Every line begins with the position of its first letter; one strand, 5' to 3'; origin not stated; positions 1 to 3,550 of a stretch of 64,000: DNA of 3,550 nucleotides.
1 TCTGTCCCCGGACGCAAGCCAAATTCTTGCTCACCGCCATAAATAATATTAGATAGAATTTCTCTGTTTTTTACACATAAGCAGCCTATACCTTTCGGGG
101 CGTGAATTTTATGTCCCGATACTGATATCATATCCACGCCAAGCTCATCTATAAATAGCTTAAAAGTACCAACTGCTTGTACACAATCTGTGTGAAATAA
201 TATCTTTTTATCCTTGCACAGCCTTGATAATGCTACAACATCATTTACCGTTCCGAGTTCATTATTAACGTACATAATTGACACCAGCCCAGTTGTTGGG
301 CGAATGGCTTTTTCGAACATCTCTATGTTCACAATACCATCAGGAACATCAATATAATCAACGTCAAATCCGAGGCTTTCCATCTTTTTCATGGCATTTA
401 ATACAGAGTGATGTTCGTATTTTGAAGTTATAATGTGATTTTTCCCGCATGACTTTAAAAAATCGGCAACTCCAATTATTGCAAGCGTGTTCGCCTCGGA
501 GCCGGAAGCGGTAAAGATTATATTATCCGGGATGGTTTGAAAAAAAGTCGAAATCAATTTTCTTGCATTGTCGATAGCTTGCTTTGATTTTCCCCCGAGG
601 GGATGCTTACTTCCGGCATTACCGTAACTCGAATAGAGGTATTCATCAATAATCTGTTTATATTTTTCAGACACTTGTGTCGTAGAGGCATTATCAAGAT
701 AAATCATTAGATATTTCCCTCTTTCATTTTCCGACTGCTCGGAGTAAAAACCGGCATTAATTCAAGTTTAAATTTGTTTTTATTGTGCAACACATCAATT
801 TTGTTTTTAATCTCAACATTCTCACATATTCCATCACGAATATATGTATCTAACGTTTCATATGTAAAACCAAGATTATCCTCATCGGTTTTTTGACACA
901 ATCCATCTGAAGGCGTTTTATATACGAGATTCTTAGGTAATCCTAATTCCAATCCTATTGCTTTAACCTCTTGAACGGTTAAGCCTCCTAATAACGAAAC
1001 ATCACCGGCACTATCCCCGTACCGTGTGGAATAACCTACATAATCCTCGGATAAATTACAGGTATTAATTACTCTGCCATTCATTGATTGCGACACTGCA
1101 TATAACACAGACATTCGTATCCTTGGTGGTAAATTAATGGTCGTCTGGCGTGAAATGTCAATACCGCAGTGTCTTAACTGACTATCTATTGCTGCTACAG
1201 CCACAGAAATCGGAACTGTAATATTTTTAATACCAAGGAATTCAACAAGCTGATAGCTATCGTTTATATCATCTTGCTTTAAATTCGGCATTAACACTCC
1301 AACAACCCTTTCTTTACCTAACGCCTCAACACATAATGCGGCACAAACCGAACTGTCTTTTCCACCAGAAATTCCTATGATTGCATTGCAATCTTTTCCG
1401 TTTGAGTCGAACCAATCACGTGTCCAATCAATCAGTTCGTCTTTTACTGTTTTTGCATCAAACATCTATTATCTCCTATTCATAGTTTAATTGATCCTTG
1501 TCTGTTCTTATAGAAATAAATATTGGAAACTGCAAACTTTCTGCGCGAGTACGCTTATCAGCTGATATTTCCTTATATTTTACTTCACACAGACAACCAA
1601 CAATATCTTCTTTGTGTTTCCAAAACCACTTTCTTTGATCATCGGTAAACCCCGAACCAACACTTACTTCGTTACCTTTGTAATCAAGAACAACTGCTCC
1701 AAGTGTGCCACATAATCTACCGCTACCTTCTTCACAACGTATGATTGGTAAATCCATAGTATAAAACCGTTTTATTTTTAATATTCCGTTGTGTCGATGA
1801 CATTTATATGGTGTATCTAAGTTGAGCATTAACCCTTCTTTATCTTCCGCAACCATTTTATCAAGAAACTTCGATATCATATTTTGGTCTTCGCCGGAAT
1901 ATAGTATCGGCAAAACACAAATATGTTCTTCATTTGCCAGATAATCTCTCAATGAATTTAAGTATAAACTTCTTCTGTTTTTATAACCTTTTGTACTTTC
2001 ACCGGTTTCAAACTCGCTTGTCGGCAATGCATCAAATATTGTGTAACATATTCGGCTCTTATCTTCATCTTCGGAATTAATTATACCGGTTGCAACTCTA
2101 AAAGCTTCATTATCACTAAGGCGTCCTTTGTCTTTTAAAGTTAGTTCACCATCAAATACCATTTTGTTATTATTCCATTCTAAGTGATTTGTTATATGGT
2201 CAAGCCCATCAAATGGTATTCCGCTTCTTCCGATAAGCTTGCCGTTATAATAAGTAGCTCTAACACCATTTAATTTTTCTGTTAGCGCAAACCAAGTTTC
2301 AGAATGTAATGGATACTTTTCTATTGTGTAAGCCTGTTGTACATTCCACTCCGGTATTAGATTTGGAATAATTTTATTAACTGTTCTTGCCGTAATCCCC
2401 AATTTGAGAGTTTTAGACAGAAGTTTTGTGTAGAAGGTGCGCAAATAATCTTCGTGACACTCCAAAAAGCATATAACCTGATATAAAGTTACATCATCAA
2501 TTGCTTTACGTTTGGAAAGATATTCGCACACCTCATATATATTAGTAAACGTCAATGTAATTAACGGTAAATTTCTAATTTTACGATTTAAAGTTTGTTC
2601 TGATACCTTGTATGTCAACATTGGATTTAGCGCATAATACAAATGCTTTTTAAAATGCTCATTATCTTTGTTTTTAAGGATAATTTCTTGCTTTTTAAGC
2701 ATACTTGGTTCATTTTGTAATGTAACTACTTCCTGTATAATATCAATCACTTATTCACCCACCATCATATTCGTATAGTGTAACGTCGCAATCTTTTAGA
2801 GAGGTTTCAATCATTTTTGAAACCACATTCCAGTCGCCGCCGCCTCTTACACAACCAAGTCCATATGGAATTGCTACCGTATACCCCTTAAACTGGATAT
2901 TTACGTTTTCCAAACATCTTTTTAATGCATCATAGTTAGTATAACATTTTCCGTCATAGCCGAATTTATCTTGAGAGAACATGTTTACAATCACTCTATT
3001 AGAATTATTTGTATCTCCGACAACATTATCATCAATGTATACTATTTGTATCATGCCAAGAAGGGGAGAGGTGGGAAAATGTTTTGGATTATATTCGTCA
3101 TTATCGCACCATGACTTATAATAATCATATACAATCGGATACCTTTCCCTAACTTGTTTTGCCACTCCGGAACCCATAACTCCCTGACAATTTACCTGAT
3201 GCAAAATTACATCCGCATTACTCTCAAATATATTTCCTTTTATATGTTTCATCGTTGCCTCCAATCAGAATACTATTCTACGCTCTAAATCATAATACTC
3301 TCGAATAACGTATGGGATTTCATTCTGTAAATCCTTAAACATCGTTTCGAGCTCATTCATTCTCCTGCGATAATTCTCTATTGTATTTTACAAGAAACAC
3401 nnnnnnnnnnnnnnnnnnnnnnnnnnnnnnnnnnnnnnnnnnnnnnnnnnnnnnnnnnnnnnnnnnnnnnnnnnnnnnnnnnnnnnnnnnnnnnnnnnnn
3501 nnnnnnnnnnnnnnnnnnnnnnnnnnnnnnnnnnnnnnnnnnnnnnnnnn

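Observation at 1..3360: Tightly coupled macro domain - ATP-dependent ligase - NadE-like - cysteine desulfurase operon next to the prophage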

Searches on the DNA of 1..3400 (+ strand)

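Call 8: search_dna_similar(query=window:1-3400:+, collection=phages, mode=distant, max_rows=25)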
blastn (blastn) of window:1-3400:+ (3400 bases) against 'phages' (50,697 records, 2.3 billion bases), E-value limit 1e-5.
Records with a match: 1; places in all: 1; records where one place covers at least 80% of the query: 0.
Best place of each record, by identity: 60-80% 1.
By first word of the organism name: Bacteriophage 1.
By host as written in the record: - 1.
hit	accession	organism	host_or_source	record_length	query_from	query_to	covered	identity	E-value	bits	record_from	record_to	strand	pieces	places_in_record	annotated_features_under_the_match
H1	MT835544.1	Bacteriophage sp.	human fecal samples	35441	3125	3201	2%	79.2%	3e-8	68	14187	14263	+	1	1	record has no annotation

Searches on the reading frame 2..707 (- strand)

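Call 4: search_protein_families(library=pfam, proteins=[window:2-707:-], max_evalue=0.01)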
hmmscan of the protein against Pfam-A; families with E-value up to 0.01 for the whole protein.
window:2-707:- (235 aa): 4 families
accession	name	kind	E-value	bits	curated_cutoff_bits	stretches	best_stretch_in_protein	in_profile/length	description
PF00266.25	Aminotran_5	-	1.9e-55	188.8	21.5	1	2-226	1-229/371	Aminotransferase class-V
PF01041.23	DegT_DnrJ_EryC1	-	5.7e-07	29.5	19.8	1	63-181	42-152/360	DegT/DnrJ/EryC1/StrS aminotransferase family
PF01053.26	Cys_Met_Meta_PP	-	5.5e-05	22.3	27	1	64-213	71-214/381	Cys/Met metabolism PLP-dependent enzyme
PF01212.27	Beta_elim_lyase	-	0.00086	19.1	27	1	61-204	48-204/288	Beta-eliminating lyase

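Call 5: search_protein_families(library=phrogs, proteins=[window:2-707:-], max_evalue=0.01)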
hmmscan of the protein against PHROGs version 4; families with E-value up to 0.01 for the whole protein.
window:2-707:- (235 aa): 1 family
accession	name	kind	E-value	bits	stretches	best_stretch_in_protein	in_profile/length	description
phrog_12787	-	unknown function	3.3e-75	254.6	1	1-235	6-243/387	-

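Call 6: search_protein_families(library=ncbifam, proteins=[window:2-707:-], max_evalue=0.01)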
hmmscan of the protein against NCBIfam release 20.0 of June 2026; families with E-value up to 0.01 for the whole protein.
window:2-707:- (235 aa): 37 families (the best 25 are shown)
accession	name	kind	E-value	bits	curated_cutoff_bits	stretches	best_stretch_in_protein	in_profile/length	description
TIGR03235.1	DNA_S_dndA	equivalog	1.1e-71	242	480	1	3-235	1-239/353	cysteine desulfurase DndA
TIGR03402.1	FeS_nifS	equivalog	1.1e-71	241.6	530.75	1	2-235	1-233/379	cysteine desulfurase NifS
TIGR02006.1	IscS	equivalog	1.7e-67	228.2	643.2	1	2-235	5-241/402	IscS subfamily cysteine desulfurase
NF010611.0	PRK14012.1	equivalog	1e-65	222.3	548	1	2-235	7-245/406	IscS subfamily cysteine desulfurase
NF002806.0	PRK02948.1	subfamily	3.5e-57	194.1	304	1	1-235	1-235/381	IscS subfamily cysteine desulfurase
TIGR03403.1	nifS_epsilon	equivalog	1.5e-54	185.3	587.7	1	2-235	1-237/382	NifS family cysteine desulfurase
TIGR01979.1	sufS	subfamily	3.6e-34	118.3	475.1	1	1-220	19-240/403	SufS family cysteine desulfurase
TIGR01977.1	am_tr_V_EF2568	hypoth_equivalog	1.8e-32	112.8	377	1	2-226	1-226/376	cysteine desulfurase family protein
NF041166.1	f2_encap_cargo1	exception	7e-24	84.9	800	1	1-218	246-465/623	family 2A encapsulin nanocompartment cargo protein cysteine desulfurase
NF006791.0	PRK09295.1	equivalog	5.5e-21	75.1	661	1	1-218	24-243/406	cysteine desulfurase SufS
TIGR01976.1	am_tr_V_VC1184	hypoth_equivalog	1.6e-20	73.8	352.35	1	1-215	19-234/401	cysteine desulfurase-like protein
NF040779.1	Sec_lyase_SclA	exception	2.2e-19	69.7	525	1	2-215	1-214/378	selenocysteine lyase SclA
TIGR03392.1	FeS_syn_CsdA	equivalog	3.8e-14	52.7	493.6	1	2-214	18-233/398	cysteine desulfurase CsdA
NF008126.0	PRK10874.1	equivalog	3.3e-13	49.5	607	1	2-218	21-239/401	cysteine desulfurase CsdA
NF006810.0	PRK09331.1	subfamily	5.9e-10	38.5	301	1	90-214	105-237/397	Sep-tRNA:Cys-tRNA synthetase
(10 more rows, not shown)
